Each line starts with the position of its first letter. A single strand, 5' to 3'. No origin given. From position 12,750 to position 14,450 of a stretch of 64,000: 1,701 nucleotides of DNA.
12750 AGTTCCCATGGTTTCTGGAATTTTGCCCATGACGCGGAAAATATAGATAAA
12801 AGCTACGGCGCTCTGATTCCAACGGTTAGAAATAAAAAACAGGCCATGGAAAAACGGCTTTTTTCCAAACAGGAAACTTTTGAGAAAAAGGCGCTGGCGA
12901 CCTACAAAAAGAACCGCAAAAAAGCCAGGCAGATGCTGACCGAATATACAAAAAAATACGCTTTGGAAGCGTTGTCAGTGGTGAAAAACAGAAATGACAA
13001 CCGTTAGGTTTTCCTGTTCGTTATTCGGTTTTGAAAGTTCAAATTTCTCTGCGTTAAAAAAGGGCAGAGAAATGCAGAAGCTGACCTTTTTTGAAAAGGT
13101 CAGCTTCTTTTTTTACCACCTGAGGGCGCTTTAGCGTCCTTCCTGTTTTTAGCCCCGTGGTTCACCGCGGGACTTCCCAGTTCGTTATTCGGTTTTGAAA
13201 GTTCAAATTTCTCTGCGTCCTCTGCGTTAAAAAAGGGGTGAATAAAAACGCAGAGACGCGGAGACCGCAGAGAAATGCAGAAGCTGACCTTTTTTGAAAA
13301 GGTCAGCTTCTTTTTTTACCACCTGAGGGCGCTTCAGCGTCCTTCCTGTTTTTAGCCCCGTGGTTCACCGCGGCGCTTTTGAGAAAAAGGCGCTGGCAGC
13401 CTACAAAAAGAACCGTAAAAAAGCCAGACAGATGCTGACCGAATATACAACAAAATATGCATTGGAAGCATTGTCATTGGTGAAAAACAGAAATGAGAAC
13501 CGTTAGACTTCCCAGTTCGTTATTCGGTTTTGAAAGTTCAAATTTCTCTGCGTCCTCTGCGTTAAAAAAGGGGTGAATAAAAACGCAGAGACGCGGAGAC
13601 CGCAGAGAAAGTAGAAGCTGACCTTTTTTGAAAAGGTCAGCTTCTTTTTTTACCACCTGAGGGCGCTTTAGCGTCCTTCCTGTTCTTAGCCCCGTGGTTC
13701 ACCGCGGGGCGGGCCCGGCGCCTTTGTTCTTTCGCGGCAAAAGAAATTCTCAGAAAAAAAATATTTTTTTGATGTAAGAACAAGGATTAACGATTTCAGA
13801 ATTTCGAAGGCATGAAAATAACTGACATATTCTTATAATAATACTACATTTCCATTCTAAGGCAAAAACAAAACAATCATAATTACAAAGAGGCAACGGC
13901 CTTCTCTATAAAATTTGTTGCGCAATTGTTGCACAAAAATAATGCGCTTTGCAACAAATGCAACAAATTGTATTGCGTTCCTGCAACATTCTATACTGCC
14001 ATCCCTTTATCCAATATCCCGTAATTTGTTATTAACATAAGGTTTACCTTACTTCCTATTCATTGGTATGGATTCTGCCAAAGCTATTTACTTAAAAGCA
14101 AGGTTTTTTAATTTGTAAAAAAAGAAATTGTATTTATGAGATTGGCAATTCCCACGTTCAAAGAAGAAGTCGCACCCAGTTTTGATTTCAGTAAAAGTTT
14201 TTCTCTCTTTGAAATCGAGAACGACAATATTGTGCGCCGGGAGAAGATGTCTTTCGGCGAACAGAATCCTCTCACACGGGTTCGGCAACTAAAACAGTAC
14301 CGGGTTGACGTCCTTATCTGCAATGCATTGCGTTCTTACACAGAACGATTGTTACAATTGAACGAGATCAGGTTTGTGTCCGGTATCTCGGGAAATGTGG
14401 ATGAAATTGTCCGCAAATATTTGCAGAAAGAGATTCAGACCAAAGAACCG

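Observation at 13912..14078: Well-formed sigma-54 promoter with a nested-palindrome enhancer upstream of the redox operon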

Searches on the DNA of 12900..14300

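Call 62: search_rna_families(source=window, start=12900, end=14300, threshold=evalue, max_evalue=1)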
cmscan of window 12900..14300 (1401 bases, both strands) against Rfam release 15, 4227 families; matches with E-value up to 1: 18.
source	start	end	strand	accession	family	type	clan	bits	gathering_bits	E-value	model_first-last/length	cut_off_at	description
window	13006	13108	+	RF04180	BTnc231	Gene; sRNA;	-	29.1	80.4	0.0013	1-154/154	no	Bacteroides sRNA BTnc231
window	12993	13113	+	RF01859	Phe_leader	Cis-reg; leader;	-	26.4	55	0.082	1-125/125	no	Phenylalanine leader peptide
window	13575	13651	+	RF02397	sau-5971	Gene; sRNA;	-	25.9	90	0.056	1-96/96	no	Staphylococcus sRNA sau-5971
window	13227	13318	+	RF02074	STnc240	Gene; sRNA;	-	25.3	55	0.44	1-77/77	no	Enterobacterial sRNA STnc240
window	13044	13115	+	RF02074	STnc240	Gene; sRNA;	-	24.6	55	0.63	1-77/77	no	Enterobacterial sRNA STnc240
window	13046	13112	+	RF02618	SSRC34_2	Gene; sRNA;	-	22.8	48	0.57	1-125/125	no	Streptococcus sRNA 34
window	13608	13650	+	RF03560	mir-3926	Gene; miRNA;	-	21.4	82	0.6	11-53/63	no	mir-3926 microRNA precursor family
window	13609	13649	+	RF03361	mir-3136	Gene; miRNA;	-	21.3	86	0.25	1-78/78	no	mir-3136 microRNA precursor family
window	13280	13310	-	RF03560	mir-3926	Gene; miRNA;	-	21.1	82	0.69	1-63/63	no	mir-3926 microRNA precursor family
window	13614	13644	-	RF03560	mir-3926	Gene; miRNA;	-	21.1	82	0.69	1-63/63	no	mir-3926 microRNA precursor family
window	13536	13617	-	RF03872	MIR6426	Gene; miRNA;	-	21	96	0.38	1-84/84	no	MIR6426 microRNA precursor family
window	13062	13121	-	RF00896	mir-787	Gene; miRNA;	-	20.8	57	0.43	1-72/72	no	mir-787 microRNA precursor family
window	13240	13317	+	RF02397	sau-5971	Gene; sRNA;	-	20.5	90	0.9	1-96/96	no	Staphylococcus sRNA sau-5971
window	13608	13651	+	RF00752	mir-14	Gene; miRNA;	-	20.3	53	0.27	10-55/63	no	mir-14 microRNA precursor family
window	13054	13128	-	RF00764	mir-191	Gene; miRNA;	-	19.9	54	0.25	1-91/91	no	mir-191 microRNA precursor family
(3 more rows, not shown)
